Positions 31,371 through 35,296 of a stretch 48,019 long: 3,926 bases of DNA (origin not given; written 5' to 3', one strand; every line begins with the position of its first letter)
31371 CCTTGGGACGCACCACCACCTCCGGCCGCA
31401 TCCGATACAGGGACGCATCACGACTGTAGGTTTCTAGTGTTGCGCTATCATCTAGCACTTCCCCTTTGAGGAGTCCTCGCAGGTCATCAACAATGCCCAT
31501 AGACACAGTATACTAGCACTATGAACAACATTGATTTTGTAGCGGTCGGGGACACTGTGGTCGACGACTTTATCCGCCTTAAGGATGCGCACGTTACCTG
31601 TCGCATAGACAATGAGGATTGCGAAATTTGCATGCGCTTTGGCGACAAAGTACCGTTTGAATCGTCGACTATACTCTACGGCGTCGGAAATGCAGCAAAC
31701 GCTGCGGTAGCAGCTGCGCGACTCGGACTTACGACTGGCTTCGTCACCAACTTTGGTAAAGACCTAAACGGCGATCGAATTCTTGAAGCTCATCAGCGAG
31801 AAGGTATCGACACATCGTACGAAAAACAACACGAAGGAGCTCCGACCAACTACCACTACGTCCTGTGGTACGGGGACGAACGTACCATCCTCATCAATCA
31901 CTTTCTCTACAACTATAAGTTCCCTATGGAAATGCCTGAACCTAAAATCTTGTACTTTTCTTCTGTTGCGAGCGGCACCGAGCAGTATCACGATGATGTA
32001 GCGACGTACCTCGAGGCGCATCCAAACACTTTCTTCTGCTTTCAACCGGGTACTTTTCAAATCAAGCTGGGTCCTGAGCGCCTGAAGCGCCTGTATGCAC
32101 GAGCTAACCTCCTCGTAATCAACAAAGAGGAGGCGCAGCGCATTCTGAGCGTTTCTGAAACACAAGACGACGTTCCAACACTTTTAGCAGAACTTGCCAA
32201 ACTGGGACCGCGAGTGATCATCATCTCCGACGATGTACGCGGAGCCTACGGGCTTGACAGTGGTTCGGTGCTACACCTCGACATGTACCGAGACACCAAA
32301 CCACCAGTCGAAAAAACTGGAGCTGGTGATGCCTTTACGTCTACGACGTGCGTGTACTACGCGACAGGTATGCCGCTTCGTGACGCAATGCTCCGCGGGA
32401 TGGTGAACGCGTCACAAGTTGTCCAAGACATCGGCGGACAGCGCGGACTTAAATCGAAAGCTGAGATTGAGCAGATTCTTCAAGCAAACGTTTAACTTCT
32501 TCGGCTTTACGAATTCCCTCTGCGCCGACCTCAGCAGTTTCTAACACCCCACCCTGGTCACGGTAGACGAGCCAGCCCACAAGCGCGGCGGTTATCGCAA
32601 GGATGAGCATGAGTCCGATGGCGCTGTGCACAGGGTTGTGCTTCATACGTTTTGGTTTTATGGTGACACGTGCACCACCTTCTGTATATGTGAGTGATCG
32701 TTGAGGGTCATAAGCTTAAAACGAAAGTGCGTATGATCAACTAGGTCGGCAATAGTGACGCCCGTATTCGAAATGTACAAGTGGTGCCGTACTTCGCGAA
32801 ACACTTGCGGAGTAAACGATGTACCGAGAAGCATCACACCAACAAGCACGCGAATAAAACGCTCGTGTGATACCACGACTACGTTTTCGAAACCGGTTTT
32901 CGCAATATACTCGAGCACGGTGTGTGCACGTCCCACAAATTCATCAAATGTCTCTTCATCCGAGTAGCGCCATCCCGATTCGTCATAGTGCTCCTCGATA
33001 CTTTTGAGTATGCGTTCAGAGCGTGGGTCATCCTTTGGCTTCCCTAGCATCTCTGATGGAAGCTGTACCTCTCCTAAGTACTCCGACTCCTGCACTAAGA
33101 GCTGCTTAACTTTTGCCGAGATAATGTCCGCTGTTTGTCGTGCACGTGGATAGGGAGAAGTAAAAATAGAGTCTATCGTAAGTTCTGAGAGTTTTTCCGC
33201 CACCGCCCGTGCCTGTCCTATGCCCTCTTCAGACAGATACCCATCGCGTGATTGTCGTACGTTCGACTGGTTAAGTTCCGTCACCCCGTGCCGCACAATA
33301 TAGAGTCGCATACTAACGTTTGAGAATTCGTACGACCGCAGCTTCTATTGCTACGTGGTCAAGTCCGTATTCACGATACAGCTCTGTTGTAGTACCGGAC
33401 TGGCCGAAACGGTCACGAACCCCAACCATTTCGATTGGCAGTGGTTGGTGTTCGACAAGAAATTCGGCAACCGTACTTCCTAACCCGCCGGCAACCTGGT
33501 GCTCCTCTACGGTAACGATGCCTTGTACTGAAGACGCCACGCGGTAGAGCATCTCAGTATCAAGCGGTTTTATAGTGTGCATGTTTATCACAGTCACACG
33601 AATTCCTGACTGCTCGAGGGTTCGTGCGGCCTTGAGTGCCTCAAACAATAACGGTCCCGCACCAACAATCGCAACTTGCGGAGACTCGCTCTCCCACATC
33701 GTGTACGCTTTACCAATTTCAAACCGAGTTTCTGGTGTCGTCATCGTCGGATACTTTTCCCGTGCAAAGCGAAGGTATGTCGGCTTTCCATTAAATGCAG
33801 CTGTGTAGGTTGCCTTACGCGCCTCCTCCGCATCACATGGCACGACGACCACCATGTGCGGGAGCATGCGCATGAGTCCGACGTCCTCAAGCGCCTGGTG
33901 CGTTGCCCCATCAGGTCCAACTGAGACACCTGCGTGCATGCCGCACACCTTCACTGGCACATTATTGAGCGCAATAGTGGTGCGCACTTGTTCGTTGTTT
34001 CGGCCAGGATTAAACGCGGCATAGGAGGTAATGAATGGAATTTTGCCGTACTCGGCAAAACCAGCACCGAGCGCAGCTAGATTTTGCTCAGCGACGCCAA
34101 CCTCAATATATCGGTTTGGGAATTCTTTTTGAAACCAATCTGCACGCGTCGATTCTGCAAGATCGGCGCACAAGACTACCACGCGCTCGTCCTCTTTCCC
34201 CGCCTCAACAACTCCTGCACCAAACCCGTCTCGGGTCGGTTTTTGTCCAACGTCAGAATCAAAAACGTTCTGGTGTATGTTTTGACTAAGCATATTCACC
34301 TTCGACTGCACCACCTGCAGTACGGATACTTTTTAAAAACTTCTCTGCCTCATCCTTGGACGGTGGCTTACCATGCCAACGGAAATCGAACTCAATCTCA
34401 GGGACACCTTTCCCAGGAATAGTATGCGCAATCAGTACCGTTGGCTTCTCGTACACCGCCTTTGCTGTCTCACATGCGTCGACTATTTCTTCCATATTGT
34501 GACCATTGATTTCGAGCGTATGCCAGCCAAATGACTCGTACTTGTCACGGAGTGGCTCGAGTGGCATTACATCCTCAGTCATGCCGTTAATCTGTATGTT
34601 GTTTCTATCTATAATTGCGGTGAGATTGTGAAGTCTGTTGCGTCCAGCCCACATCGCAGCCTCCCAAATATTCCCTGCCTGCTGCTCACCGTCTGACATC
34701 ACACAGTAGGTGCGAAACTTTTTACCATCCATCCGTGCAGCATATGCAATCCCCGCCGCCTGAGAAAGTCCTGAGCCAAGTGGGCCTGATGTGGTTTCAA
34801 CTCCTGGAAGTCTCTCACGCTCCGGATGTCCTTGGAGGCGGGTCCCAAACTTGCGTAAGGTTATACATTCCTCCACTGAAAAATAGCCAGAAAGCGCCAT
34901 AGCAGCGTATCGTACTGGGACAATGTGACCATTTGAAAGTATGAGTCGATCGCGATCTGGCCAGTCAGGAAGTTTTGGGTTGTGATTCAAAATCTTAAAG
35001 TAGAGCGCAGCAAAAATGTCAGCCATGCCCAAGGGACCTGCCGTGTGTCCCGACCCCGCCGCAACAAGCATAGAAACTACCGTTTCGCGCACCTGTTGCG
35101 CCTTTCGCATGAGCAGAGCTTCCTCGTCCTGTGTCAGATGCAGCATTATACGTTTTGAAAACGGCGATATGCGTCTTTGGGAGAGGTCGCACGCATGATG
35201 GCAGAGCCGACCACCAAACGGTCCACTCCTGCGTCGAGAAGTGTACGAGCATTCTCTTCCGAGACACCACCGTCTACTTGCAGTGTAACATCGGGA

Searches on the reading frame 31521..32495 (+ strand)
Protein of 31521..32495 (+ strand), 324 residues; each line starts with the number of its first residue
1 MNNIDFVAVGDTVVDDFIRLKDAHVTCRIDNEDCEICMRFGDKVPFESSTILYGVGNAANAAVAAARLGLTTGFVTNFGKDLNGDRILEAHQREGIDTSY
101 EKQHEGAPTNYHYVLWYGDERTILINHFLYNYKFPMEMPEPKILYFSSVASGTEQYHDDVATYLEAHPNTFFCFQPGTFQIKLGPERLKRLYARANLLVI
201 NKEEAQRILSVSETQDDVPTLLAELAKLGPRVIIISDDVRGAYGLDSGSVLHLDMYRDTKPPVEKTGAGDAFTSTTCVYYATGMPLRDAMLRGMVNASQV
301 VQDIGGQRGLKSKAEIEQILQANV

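Call 66: search_protein_families(library=pfam, proteins=[window:31521-32495:+], max_evalue=0.001)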
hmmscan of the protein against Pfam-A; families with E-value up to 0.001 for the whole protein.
window:31521-32495:+ (324 aa): 1 family
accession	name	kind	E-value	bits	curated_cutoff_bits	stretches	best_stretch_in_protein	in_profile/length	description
PF00294.29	PfkB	-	1.5e-33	116.8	25.8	1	56-310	37-299/302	pfkB family carbohydrate kinase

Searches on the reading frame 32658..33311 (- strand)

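Call 76: search_protein_families(library=pfam, proteins=[window:32658-33311:-], max_evalue=0.0001)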
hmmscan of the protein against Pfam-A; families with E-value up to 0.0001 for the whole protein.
window:32658-33311:- (217 aa): 1 family
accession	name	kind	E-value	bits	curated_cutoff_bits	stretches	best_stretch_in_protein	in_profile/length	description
PF00300.27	His_Phos_1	-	8.1e-31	107.6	21.7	1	3-192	1-183/194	Histidine phosphatase superfamily (branch 1)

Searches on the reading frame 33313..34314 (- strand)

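Call 76: search_protein_families(library=pfam, proteins=[window:33313-34314:-], max_evalue=0.0001)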
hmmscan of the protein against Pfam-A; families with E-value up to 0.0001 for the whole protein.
window:33313-34314:- (333 aa): 3 families
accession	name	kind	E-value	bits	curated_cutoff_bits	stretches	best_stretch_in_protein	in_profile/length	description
PF02779.29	Transket_pyr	-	8.2e-40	136.7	27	1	26-189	4-173/174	Transketolase, pyrimidine binding domain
PF02780.25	Transketolase_C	-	1.5e-28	99.7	25.9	1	208-321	6-122/124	Transketolase, C-terminal domain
PF22613.1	Transketolase_C_1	-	7.1e-08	33.1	27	1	203-319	2-113/113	Transketolase-like TK C-terminal domain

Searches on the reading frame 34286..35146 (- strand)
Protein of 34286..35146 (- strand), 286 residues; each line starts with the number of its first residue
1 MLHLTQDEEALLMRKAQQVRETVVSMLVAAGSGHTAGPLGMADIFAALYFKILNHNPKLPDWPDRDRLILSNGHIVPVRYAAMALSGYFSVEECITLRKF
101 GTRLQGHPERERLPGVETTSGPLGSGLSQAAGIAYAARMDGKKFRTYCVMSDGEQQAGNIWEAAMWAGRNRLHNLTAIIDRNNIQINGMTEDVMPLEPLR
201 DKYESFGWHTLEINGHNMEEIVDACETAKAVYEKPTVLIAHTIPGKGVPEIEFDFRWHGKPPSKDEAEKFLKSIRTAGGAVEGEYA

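Call 76: search_protein_families(library=pfam, proteins=[window:34286-35146:-], max_evalue=0.0001)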
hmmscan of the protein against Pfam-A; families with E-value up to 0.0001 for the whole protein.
window:34286-35146:- (286 aa): 3 families
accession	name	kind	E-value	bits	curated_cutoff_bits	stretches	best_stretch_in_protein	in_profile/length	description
PF00456.26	Transketolase_N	-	4.1e-59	200.7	22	1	16-269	6-270/334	Transketolase, thiamine diphosphate binding domain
PF13292.11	DXP_synthase_N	-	1.9e-11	44.2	21.2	1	9-187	15-176/274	1-deoxy-D-xylulose-5-phosphate synthase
PF00676.26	E1_dh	-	8.4e-07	28.7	22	1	115-230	95-209/300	Dehydrogenase E1 component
